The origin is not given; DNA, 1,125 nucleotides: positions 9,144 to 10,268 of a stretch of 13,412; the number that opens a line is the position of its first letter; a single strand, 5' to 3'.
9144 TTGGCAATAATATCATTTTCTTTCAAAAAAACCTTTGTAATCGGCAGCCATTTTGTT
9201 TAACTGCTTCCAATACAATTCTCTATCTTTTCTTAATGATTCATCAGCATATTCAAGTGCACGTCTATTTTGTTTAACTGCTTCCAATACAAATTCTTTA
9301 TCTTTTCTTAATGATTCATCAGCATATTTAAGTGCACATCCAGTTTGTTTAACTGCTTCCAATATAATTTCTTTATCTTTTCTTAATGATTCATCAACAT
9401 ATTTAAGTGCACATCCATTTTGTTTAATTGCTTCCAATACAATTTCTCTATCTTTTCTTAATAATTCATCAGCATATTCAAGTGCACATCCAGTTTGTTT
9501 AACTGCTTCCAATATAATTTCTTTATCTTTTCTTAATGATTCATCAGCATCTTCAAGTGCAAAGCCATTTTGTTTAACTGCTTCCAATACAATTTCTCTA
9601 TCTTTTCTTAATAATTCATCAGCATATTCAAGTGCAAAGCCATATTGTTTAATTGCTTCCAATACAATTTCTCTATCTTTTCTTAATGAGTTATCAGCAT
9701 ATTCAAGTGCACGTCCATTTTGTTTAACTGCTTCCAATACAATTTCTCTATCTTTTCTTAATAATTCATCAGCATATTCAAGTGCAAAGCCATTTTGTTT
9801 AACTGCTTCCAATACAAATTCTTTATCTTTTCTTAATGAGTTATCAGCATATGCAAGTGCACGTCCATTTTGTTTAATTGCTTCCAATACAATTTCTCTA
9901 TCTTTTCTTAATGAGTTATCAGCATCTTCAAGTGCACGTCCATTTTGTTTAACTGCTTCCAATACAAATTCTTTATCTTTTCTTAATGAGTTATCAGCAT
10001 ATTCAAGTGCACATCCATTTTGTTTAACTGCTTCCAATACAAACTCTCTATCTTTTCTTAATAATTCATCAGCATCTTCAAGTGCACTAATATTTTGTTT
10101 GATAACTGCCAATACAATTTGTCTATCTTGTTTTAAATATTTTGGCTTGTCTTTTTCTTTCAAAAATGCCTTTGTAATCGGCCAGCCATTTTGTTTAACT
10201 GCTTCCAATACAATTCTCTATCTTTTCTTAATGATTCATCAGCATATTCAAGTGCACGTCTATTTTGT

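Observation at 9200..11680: Near-identical 75-bp repeats suggest a recently expanded or concertedly evolving array, with risk of assembly collapse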

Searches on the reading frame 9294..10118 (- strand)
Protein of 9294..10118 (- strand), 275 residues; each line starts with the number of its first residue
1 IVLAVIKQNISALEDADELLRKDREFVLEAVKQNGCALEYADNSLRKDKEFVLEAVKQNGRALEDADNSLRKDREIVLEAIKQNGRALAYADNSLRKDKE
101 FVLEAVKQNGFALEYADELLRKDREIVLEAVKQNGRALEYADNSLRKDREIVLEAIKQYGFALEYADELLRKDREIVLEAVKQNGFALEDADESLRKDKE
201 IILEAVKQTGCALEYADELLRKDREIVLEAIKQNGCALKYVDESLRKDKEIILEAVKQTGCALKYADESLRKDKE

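Call 22: predict_structure(protein=window:9294-10118:-)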
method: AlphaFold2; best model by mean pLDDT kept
length: 275 residues; sequences in the alignment: 1
mean_pLDDT: 90.2   pTM: 0.80
mean pLDDT of the five models: 90.2, 60.9, 58.3, 40.2, 39.4
residues with pLDDT >= 90: 163; 70-90: 112; 50-70: 0; < 50: 0
segments of 3 or more residues with pLDDT < 50: none
pLDDT, mean of each block of 10 residues (from residue 1): 81 86 92 86 94 92 92 96 91 95 95 93 96 92 93 92 91 94 90 91 91 87 90 85 87 85 83 80
secondary structure, 60 per line:
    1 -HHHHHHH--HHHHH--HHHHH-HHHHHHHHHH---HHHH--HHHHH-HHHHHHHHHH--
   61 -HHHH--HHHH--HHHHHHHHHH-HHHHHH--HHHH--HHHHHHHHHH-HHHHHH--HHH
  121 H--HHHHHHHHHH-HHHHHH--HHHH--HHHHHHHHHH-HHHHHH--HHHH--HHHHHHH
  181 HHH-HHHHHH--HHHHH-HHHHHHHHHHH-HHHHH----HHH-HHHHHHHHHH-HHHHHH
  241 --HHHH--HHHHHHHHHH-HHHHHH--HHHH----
elements in order: H2-8 H11-15 H18-22 H24-33 H37-40 H43-47 H49-58 H62-65 H68-71 H74-83 H85-90 H93-96 H99-108 H110-115 H118-121 H124-133 H135-140 H143-146 H149-158 H160-165 H168-171 H174-183 H185-190 H193-197 H199-209 H211-215 H224-233 H235-240 H243-246 H249-258 H260-265 H268-271

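Call 25: fold_search(model_id=the predicted structure, library=pdb)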
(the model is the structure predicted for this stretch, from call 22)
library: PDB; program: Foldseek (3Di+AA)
matches with E <= 10: 639; with E <= 0.001: 2
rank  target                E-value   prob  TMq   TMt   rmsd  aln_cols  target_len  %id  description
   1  7ue2_A                2.5e-04  0.92  0.20  0.18  15.8       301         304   18  Crystal structure of designed helical repeat protein RPB_PLP3_R6 bound to PLPx6 peptide (released 2023-03-29)
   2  8ga7                  5.4e-04  0.25  0.10  0.07  25.1       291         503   19  Geometrically programmable nanomaterial construction using regularized protein building blocks (released 2024-03-13)
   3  8g9j                  1.7e-03  0.25  0.09  0.11  21.0       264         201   17  Geometrically programmable nanomaterial construction using regularized protein building blocks (released 2024-03-13)
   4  8cws_A                1.9e-03  0.35  0.13  0.10  18.7       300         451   16  Accurate computational design of genetically encoded 3D protein crystals (released 2023-11-01)
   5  8gel_A                5.2e-03  0.13  0.10  0.07  23.5       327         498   18  Cryo-EM structure of synthetic tetrameric building block sC4 (released 2024-03-13)
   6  8cwy_A                6.4e-03  0.30  0.14  0.10  17.3       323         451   15  Accurate computational design of genetically encoded 3D protein crystals (released 2023-11-01)
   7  8cmk_B                7.1e-03  0.80  0.26  0.12  13.9       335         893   12  Transportin-3 TNPO3 in complex with RSY region of CIRBP (released 2024-03-06)
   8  8cmk_A                9.2e-03  0.60  0.22  0.10  14.1       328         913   11  Transportin-3 TNPO3 in complex with RSY region of CIRBP (released 2024-03-06)
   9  8g9k_A                1.0e-02  0.15  0.09  0.12  21.0       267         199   14  Geometrically programmable nanomaterial construction using regularized protein building blocks (released 2024-03-13)
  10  4c0p_A                1.3e-02  0.57  0.23  0.11  13.8       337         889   12  Unliganded Transportin 3 (released 2014-01-22)
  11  4c0p_D                1.4e-02  0.75  0.28  0.13  12.6       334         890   12  Unliganded Transportin 3 (released 2014-01-22)
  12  4ol0_B                1.5e-02  0.54  0.23  0.11  13.7       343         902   13  Crystal structure of transportin-SR2, a karyopherin involved in human disease, in complex with Ran (released 2014-04-09)
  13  9dze_a                1.5e-02  0.38  0.18  0.18  16.9       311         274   16  Computationally Designed Bifaceted Protein Nanomaterial pD5-14 (released 2024-10-30)
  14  4rv1_D                1.8e-02  0.63  0.25  0.19  13.8       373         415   18  Crystal Structure of Engineered Protein. Northeast Structural Genomics Consortium (NESG) Target OR497. (released 2014-12-10)
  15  2vgl_A                1.9e-02  0.38  0.19  0.12  13.7       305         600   17  AP2 CLATHRIN ADAPTOR CORE (released 2007-12-25)
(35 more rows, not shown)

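Call 45: search_solved_structures(query=window:9294-10118:-, max_evalue=1)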
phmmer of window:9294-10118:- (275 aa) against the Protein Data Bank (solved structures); distinct sequences matched with E-value up to 1: 10.
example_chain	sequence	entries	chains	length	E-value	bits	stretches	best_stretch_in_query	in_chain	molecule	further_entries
8cwy_A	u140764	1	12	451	1.5e-07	34.5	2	15-261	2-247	T32-15-1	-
8cws_A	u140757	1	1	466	1.6e-07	34.4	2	29-260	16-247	F4132-2 Chain A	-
5cwb_A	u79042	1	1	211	2.7e-07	33.6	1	78-260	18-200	Designed helical repeat protein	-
7mwr_B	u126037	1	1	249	3.1e-07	33.4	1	103-261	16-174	LHD101B4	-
9drl_A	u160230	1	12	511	7.3e-07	32.2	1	113-261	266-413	T33-549_B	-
6vfi_A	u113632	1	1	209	0.00034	23.5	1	102-261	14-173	O43_dn18A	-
5e4r_A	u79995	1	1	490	0.0099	18.7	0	142-214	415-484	Ketol-acid reductoisomerase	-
8kc0_A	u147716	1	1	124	0.012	18.4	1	185-256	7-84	De novo design protein -NB8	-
6w2q_A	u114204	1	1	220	0.28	13.9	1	104-261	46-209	Junction 34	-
3ib6_A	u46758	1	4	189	0.81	12.4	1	115-175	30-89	Uncharacterized protein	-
